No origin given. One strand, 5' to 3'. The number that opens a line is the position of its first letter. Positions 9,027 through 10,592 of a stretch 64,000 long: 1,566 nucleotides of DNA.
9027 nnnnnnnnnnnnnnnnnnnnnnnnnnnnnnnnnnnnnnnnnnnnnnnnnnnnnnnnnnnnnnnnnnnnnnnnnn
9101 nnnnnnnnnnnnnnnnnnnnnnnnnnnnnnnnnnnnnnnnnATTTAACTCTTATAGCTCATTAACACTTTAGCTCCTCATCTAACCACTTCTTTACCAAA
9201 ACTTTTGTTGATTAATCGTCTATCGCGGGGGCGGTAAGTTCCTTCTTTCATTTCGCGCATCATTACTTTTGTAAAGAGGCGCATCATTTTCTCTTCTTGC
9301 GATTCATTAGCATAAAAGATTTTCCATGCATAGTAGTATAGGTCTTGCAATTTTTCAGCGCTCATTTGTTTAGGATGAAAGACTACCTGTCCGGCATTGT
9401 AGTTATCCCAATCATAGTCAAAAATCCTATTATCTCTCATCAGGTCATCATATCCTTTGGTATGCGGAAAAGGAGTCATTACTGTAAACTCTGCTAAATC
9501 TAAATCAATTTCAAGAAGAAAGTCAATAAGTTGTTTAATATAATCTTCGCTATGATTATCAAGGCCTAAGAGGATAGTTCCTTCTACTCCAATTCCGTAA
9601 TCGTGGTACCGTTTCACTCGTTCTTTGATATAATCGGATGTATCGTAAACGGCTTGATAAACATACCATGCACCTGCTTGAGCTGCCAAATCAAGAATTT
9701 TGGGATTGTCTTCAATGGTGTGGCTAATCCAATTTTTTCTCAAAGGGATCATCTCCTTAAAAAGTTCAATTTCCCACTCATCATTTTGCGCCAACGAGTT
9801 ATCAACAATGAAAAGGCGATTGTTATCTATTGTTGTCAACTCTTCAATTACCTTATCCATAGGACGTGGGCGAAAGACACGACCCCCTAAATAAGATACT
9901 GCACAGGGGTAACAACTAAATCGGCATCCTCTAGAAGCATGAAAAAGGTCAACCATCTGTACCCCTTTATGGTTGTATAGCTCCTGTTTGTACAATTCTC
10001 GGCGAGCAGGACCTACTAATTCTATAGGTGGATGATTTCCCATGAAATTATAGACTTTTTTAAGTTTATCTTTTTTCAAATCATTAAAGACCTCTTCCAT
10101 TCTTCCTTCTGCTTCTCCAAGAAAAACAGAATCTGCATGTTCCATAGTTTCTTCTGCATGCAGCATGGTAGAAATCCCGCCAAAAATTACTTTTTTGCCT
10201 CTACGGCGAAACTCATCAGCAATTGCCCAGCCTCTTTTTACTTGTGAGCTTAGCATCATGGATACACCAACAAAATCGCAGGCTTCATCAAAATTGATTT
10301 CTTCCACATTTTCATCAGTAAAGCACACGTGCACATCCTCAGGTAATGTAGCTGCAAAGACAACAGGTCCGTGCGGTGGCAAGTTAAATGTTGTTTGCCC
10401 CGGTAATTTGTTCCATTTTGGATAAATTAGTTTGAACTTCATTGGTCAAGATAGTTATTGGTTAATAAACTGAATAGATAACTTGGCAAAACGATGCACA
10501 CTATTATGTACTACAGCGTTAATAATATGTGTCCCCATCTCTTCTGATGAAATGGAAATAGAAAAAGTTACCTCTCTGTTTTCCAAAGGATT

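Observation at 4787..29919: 25-kb, 27-gene single-strand aryl-polyene/flexirubin-style lipid cluster that lacks the hallmark starter, resorcinol and ketoreductase genes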

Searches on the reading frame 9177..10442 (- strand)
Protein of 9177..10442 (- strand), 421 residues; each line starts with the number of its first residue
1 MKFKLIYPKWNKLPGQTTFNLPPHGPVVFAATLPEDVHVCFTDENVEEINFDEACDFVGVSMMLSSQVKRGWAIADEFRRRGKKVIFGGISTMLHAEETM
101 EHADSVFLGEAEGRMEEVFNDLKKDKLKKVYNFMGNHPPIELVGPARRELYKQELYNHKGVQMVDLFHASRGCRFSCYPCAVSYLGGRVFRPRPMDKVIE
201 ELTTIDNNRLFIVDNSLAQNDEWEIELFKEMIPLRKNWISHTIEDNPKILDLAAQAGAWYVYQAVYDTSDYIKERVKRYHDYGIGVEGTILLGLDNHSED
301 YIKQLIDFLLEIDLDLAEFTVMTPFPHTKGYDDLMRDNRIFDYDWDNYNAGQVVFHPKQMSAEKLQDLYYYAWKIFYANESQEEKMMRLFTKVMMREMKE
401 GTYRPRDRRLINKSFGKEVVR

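Call 5: search_protein_families(library=pfam, proteins=[window:9177-10442:-], max_evalue=0.01)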
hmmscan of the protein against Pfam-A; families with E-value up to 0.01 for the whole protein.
window:9177-10442:- (421 aa): 3 families
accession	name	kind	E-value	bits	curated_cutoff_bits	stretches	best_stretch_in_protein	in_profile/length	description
PF02310.24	B12-binding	-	8.6e-07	29.3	32.1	1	37-118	34-120/121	B12 binding domain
PF04055.27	Radical_SAM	-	4.1e-05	24.3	29.5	1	170-307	4-164/166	Radical SAM superfamily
PF19864.5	Radical_SAM_N2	-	0.0041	17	29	1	77-127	80-130/151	Radical SAM proteins, N-terminal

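Call 9: search_protein_families(library=ncbifam, proteins=[window:9177-10442:-], max_evalue=0.001)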
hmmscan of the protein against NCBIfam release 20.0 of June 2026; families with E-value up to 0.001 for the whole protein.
window:9177-10442:- (421 aa): 9 families
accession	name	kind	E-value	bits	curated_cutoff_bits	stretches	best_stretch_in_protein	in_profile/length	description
TIGR04013.1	B12_SAM_MJ_1487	hypoth_equivalog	7.3e-15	54.7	251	1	42-217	31-208/382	TIGR04013 family B12-binding domain/radical SAM domain-containing protein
TIGR04072.2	rSAM_ladder_B12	equivalog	7.4e-12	44.6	360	1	74-232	89-252/443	lipid biosynthesis B12-binding/radical SAM protein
TIGR03471.1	HpnJ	equivalog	7.8e-12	44.8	577.6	1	167-377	200-433/472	hopanoid biosynthesis associated radical SAM protein HpnJ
TIGR02026.1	BchE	equivalog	1.2e-10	40.9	481.35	1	274-378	327-429/497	magnesium-protoporphyrin IX monomethyl ester anaerobic oxidative cyclase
TIGR04367.1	HpnR_B12_rSAM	equivalog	1.1e-09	37.4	650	1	56-221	62-243/490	hopanoid C-3 methylase HpnR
TIGR04014.1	B12_SAM_MJ_0865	equivalog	1.2e-06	27.6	360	0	77-205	63-201/434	methyl-coenzyme M reductase glutamine C-methyltransferase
NF033070.1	rSAM_AprD4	equivalog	1e-05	24.7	500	1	289-367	343-422/456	AprD4 family radical SAM diol-dehydratase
NF040546.1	rSAM_CUAEP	equivalog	1e-05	24.5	500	1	42-202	33-209/468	CUAEP/CCAEP-tail radical SAM (seleno)protein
NF040542.1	rSAM_RCCLKC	equivalog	1.7e-05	24.2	450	1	39-134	31-131/423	arsinothricin biosynthesis radical SAM protein ArsL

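Call 20: find_encoding_contigs(protein=window:9177-10442:-, flank=10000, max_places=6)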
Protein window:9177-10442:- (421 aa): no gene with exactly this product is on record in the collection.

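Call 21: find_homologous_proteins(query=window:9177-10442:-, max_evalue=1e-10)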
Query window:9177-10442:- (421 aa): 6247 proteins with E <= 1e-10 among 8000 candidates; the best 120 are listed.
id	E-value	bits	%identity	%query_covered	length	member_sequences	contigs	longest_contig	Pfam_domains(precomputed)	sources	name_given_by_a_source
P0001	1.7e-260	882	88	100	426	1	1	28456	PF02310.25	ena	-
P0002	4.7e-259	877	87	100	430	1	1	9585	PF04055.28,PF02310.25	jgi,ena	-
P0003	9.9e-259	876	87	100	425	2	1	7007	PF04055.28,PF02310.25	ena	-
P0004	6.1e-258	873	87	100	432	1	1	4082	PF04055.28,PF02310.25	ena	-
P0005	1.8e-257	872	87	100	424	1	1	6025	PF04055.28,PF02310.25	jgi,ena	-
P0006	1.9e-257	872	87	100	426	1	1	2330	PF02310.25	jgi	jgi:radical SAM superfamily enzyme YgiQ (UPF0313 family)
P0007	5.9e-257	870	86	100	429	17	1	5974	PF04055.28,PF02310.25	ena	-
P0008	1.7e-256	869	86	100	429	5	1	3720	PF04055.28,PF02310.25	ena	-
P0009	2.8e-256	868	87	100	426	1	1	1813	PF04055.28,PF02310.25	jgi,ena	-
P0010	3.3e-256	868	86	100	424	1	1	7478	PF04055.28,PF02310.25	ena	-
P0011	2.3e-255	865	87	100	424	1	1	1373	PF04055.28,PF02310.25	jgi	-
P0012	2.8e-255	865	87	100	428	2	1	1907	PF02310.25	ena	-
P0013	9.3e-255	863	87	100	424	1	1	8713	PF04055.28,PF02310.25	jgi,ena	-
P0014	5.0e-254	861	86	100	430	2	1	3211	PF04055.28,PF02310.25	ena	-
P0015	1.3e-253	859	86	100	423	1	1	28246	PF04055.28,PF02310.25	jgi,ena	-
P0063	3.4e-246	835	84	100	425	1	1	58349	PF04055.28,PF02310.25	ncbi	-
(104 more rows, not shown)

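Call 22: find_related_loci(query=window:9177-10442:-, collection=genome_contigs, flank=10000)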
Query window:9177-10442:- (421 aa) in genome_contigs; peptide patterns used: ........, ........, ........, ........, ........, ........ (x = any residue, [..] = any of these).
541 stretches matched a pattern; 523 encode a relative of the query (tblastn E <= 1e-3); the best 80 are kept; 80 distinct loci.
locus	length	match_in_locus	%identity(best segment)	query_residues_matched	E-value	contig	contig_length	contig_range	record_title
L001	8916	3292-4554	88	1-421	0e+0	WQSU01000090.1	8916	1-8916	MAG: Lentimicrobiaceae bacterium isolate Co191P3bin3 JGI24695J34938_10004649, whole genome shotgun sequence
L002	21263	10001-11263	85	1-421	0e+0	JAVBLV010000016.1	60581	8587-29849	MAG: Bacteroidales bacterium isolate EPI_MAG_00033 c_000005236646, whole genome shotgun sequence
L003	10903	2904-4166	83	1-421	0e+0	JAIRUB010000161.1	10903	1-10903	MAG: Prevotellaceae bacterium isolate Cus372_bin5 k119_2163066, whole genome shotgun sequence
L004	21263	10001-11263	82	1-421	0e+0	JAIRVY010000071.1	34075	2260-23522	MAG: Bacteroidales bacterium isolate Fux382_bin47 k119_315068, whole genome shotgun sequence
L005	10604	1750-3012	84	1-421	0e+0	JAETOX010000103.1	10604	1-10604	MAG: Bacteroides sp. isolate S18_Bin4 scaffold_4460, whole genome shotgun sequence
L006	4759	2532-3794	82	1-421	0e+0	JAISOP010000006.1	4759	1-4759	MAG: Tannerella sp. isolate Iy174_bin48 k119_2301266, whole genome shotgun sequence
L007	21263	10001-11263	83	1-421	0e+0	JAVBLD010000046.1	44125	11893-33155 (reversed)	MAG: Marinifilaceae bacterium isolate EPI_MAG_00014 c_000009598898, whole genome shotgun sequence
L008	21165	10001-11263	84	1-421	0e+0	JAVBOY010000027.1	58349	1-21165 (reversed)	MAG: Lentimicrobiaceae bacterium isolate EPI_MAG_00121 c_000000042994, whole genome shotgun sequence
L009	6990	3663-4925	82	1-421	0e+0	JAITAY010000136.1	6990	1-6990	MAG: Tannerella sp. isolate Ncb351_bin64 k119_3800570, whole genome shotgun sequence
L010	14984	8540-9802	83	1-421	0e+0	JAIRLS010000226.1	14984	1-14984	MAG: Bacteroidales bacterium isolate Cc175_bin60 k119_1903564, whole genome shotgun sequence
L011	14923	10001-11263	83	1-421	0e+0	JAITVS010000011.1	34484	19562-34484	MAG: Tannerella sp. isolate TD116_bin54 k119_1740307, whole genome shotgun sequence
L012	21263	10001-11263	83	1-421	0e+0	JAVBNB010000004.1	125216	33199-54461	MAG: Tannerella sp. isolate EPI_MAG_00067 c_000003276938, whole genome shotgun sequence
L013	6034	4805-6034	85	1-410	0e+0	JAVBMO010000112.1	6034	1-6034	MAG: Bacteroidales bacterium isolate EPI_MAG_00054 c_000000323528, whole genome shotgun sequence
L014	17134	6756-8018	82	1-421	0e+0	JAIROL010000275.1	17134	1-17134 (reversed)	MAG: Tannerella sp. isolate Cd354_bin75 k119_1489846, whole genome shotgun sequence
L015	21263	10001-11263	83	1-421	0e+0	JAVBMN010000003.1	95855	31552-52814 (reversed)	MAG: Bacteroidaceae bacterium isolate EPI_MAG_00053 c_000000562253, whole genome shotgun sequence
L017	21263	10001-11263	82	1-421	0e+0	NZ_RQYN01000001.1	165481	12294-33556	Tannerella forsythia strain OH1426_COT-023 scaffold_0, whole genome shotgun sequence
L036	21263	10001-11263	80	1-421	0e+0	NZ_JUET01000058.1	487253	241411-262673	Tannerella forsythia strain ATCC 43037 contig058, whole genome shotgun sequence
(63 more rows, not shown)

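Call 29: find_encoding_contigs(protein=P0063, flank=10000, max_places=2)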
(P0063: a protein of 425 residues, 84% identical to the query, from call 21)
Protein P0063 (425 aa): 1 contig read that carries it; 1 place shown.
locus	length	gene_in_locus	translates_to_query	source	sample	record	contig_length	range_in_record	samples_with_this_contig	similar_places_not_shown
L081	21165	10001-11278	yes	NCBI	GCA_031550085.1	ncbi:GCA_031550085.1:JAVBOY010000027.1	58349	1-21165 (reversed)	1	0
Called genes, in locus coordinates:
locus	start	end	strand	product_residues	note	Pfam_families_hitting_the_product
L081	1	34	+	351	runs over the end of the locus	PF13723:Ketoacyl-synt_2 (weak), PF00109:ketoacyl-synt (weak)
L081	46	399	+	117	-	PF00892:EamA, PF10639:TMEM234 (weak)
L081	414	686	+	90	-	PF04383:KilA-N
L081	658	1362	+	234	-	PF03548:LolA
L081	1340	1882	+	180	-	-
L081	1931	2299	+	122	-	PF07977:FabA (faint), PF22818:ApeI-like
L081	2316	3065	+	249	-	PF00535:Glycos_transf_2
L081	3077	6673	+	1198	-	PF03176:MMPL, PF01553:Acyltransferase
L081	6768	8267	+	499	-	PF00890:FAD_binding_2 (weak), PF01266:DAO (weak), PF01593:Amino_oxidase, PF01946:Thi4 (weak), PF03486:HI0933_like (faint), PF07992:Pyr_redox_2 (faint), PF13450:NAD_binding_8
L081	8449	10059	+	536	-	PF00890:FAD_binding_2 (faint), PF01266:DAO (faint), PF01494:FAD_binding_3 (faint), PF01946:Thi4 (faint), PF07992:Pyr_redox_2 (faint), PF13450:NAD_binding_8, PF01593:Amino_oxidase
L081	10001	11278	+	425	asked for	PF02310:B12-binding (weak), PF04055:Radical_SAM (faint)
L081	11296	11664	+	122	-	-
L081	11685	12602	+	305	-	PF20434:BD-FAE, PF07859:Abhydrolase_3, PF00326:Peptidase_S9, PF01738:DLH (faint)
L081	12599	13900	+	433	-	PF00501:AMP-binding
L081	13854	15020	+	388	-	PF01553:Acyltransferase (faint)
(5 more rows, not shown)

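Call 38: search_protein_families(library=ncbifam, proteins=[L036:14845-16047:+, L036:8492-9796:-, L036:16155-17288:-, L036:17295-18089:-, L036:18054-19604:+, L036:6080-7942:+], max_evalue=1e-10)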
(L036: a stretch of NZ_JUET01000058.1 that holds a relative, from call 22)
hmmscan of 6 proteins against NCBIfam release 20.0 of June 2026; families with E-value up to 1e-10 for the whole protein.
L036:14845-16047:+ (400 aa): 1 family
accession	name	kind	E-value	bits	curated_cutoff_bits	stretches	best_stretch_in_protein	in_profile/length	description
NF010151.0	PRK13628.1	equivalog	6e-19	68.3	308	1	4-382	11-397/407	serine/threonine transporter SstT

L036:8492-9796:- (434 aa): 1 family
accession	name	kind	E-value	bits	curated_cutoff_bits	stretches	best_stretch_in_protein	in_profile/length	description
TIGR00889.1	2A0110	subfamily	8e-129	430.3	446.1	1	1-423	1-412/418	nucleoside permease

L036:16155-17288:- (377 aa): 2 families
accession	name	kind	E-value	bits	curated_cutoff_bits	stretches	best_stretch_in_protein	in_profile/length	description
TIGR00215.1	lpxB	equivalog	3.9e-61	207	190.25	1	5-370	11-377/382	lipid-A-disaccharide synthase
NF002173.0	PRK01021.1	equivalog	5e-39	134.3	1033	1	2-353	228-583/610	lipid-A-disaccharide synthase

L036:17295-18089:- (264 aa): 13 families
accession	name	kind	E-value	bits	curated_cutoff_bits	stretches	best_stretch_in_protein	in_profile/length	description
NF001492.0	PRK00346.2-2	equivalog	3.3e-89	298.5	271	1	11-260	2-256/261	5'/3'-nucleotidase SurE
NF010542.0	PRK13932.1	equivalog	5.5e-67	225.7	436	1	6-263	3-260/261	stationary phase survival protein SurE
NF001490.0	PRK00346.1-4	equivalog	1.2e-60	204.8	233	1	15-261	3-251/254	5'/3'-nucleotidase SurE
NF010545.0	PRK13935.1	equivalog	7.6e-52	176.1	365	1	15-261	3-249/254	stationary phase survival protein SurE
NF001489.0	PRK00346.1-3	equivalog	3.5e-51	174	295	1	15-261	3-245/250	5'/3'-nucleotidase SurE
TIGR00087.1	surE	equivalog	1.7e-50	171.8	135.1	1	15-249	3-252/252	5'/3'-nucleotidase SurE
NF010543.0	PRK13933.1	equivalog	4.9e-49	167.1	280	1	15-260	3-250/253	stationary phase survival protein SurE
NF001494.0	PRK00346.2-4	equivalog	9e-48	163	313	1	15-261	4-257/259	5'/3'-nucleotidase SurE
NF001491.0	PRK00346.2-1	equivalog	9.3e-47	159.5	290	1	14-260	4-261/266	5'/3'-nucleotidase SurE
NF001488.0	PRK00346.1-1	equivalog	2.6e-43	148.1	396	1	15-260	3-243/253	5'/3'-nucleotidase SurE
NF001493.0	PRK00346.2-3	equivalog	7e-43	147.2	230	1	10-214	2-213/269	5'/3'-nucleotidase SurE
NF010544.0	PRK13934.1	equivalog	2e-34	118.9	325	1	15-224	3-219/266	stationary phase survival protein SurE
NF010541.0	PRK13931.1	equivalog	3.3e-27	95.5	422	1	15-259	3-258/261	5'/3'-nucleotidase SurE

L036:18054-19604:+ (516 aa): 6 families
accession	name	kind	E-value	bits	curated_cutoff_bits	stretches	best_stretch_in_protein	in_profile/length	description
TIGR04265.1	bac_cardiolipin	equivalog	9.5e-145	483.2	290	1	48-516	2-483/483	cardiolipin synthase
NF009107.0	PRK12452.1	equivalog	2e-122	409.6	787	1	43-516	27-509/509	cardiolipin synthase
NF008427.0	PRK11263.1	equivalog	1.6e-48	165.8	281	1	155-495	8-352/409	cardiolipin synthase ClsB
NF038319.1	DISARM_DrmC_I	equivalog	1.9e-18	66.9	133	1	339-474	79-225/236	DISARM system phospholipase D-like protein DrmC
NF010491.0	PRK13912.1-2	equivalog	2.1e-12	47.2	225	0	351-485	36-175/180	nuclease NucT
NF010492.0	PRK13912.1-3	equivalog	5.4e-12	45.6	297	0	353-487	36-175/178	nuclease NucT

L036:6080-7942:+ (620 aa): 2 families
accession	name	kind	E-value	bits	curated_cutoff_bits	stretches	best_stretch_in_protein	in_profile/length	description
TIGR02917.1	PEP_TPR_lipo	equivalog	2e-12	45.8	312.2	0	520-578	442-500/899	XrtA/PEP-CTERM system TPR-repeat protein PrsT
NF040959.1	MamA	equivalog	9.2e-11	41.6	200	0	484-607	82-203/204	magnetosome protein MamA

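Call 44: search_solved_structures(query=window:9177-10442:-, max_evalue=0.01)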
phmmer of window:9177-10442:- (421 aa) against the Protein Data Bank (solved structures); distinct sequences matched with E-value up to 0.01: 0.
